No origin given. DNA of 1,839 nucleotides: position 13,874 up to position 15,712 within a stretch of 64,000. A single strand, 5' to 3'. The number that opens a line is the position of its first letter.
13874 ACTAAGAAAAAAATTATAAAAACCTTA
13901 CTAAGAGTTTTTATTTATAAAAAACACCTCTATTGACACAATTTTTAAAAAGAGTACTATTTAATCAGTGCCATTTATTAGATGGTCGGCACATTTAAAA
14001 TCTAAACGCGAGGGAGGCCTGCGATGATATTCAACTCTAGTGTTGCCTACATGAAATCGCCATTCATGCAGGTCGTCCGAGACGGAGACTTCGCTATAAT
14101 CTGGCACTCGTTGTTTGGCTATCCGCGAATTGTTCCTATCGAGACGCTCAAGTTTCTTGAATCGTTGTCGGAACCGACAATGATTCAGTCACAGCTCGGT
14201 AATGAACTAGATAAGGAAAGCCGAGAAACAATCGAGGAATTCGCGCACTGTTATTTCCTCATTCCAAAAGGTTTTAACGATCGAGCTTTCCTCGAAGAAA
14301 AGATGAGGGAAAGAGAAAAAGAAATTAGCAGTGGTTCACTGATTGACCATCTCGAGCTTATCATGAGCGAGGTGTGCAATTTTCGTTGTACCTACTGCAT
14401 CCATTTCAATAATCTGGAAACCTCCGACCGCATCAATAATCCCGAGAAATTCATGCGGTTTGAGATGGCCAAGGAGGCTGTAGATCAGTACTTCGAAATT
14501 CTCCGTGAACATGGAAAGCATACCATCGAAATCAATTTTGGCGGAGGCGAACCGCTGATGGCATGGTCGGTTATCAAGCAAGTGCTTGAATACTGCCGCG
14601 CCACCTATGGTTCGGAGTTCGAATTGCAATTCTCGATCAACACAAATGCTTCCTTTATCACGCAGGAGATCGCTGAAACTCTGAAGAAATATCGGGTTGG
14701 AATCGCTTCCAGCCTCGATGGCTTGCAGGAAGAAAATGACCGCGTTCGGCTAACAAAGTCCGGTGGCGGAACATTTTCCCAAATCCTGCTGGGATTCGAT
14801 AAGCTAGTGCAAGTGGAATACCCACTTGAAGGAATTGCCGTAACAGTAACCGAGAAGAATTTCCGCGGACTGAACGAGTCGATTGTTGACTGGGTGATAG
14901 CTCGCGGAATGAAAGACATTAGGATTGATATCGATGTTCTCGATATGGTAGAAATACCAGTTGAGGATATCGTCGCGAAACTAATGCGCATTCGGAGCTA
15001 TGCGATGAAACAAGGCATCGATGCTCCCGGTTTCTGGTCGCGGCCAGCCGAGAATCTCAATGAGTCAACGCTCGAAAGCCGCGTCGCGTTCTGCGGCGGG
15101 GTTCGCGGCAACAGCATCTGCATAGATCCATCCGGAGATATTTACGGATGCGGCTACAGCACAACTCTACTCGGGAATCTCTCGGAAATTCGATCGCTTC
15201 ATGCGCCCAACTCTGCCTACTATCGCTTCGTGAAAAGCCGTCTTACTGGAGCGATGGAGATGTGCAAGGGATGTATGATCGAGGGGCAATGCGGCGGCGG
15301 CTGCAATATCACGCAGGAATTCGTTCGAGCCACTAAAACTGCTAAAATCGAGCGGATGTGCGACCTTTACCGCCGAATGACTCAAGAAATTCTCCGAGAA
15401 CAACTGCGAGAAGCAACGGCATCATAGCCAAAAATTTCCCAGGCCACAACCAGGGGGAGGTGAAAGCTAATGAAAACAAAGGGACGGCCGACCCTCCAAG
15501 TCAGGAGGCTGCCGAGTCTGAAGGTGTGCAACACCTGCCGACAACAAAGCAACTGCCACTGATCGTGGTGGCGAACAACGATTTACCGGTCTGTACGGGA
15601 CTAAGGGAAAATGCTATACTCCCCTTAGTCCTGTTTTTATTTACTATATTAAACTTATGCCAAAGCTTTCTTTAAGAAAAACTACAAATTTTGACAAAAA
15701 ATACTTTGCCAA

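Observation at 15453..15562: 30-aa peptide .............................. as putative precursor; competing 72-aa frame noted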

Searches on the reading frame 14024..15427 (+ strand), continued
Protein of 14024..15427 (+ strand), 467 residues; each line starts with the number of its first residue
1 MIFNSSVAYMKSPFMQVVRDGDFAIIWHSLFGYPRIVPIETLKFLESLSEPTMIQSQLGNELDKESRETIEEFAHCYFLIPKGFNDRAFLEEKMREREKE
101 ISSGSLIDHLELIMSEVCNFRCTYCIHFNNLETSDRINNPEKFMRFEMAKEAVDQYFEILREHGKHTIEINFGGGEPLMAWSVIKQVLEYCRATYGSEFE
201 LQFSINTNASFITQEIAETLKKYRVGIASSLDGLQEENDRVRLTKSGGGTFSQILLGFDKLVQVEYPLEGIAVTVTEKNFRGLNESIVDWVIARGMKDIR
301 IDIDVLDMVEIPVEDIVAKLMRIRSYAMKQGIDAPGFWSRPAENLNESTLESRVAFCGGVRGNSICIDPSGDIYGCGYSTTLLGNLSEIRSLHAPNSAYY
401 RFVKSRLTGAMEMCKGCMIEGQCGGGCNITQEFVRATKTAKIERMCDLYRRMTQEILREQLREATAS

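Call 67: search_solved_structures(query=L007:6610-7329:+, max_evalue=0.01)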
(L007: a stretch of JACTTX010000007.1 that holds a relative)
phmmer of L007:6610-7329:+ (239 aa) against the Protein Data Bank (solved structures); distinct sequences matched with E-value up to 0.01: 1.
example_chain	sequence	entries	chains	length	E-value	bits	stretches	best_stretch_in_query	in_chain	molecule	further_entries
3ibg_A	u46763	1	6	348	0.00047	23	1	107-216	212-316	ATPase, subunit of the Get complex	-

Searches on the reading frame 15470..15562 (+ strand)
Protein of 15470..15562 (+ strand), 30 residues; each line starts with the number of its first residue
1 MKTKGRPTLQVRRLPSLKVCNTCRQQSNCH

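Call 8: search_protein_families(library=ncbifam, proteins=[window:15470-15562:+], max_evalue=0.01)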
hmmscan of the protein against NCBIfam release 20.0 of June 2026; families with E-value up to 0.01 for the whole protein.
window:15470-15562:+ (30 aa): 0 families

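Call 9: search_protein_families(library=pfam, proteins=[window:15470-15562:+], max_evalue=0.01)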
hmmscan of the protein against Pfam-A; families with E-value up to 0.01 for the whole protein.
window:15470-15562:+ (30 aa): 0 families

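Call 20: search_protein_families(library=ncbifam, proteins=[window:15470-15559:+], max_evalue=10)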
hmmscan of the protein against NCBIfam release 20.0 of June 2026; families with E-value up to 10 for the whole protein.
seq(30 aa): 0 families

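Call 76: search_protein_representatives(alignment_id=A5)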
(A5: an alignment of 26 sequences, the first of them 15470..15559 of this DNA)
Query: 26 sequences, 34 profile positions. Proteins with E-value up to 0.001 (for the whole library): 21; up to 1e-10: 5; up to 1e-30: 0. The best 21 are listed.
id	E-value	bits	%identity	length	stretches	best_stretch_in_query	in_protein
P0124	7.9e-15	71.2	-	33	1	1-34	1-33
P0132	4.0e-13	65.7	-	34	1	1-34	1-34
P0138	2.9e-11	59.7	-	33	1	1-34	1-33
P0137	3.0e-11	59.7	-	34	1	1-34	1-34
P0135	8.4e-11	58.3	-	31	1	1-34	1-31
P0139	2.5e-09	53.5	-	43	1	3-33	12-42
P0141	9.0e-09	51.8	-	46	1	3-34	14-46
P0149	1.1e-08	51.5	-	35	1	1-34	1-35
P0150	1.4e-08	51.1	-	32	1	1-33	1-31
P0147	6.7e-07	45.8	-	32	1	1-34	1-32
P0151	1.7e-06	44.5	-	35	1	1-34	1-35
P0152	2.3e-06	44.1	-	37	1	1-34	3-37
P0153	5.2e-06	42.9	-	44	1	7-33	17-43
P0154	8.7e-06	42.2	-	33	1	1-33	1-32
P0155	1.4e-05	41.5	-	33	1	7-34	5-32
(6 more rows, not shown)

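Call 81: list_cluster_members(proteins=[window:15470-15559:+, P0001])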
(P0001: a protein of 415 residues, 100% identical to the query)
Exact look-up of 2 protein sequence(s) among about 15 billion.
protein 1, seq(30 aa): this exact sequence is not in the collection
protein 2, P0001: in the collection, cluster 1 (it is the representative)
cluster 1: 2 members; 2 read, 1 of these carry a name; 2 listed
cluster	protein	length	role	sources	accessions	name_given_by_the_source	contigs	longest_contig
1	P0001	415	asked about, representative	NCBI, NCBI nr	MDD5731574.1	MAG: radical SAM protein [Patescibacteria group bacterium] | radical SAM protein [Patescibacteria group bacterium]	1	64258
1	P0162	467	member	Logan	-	-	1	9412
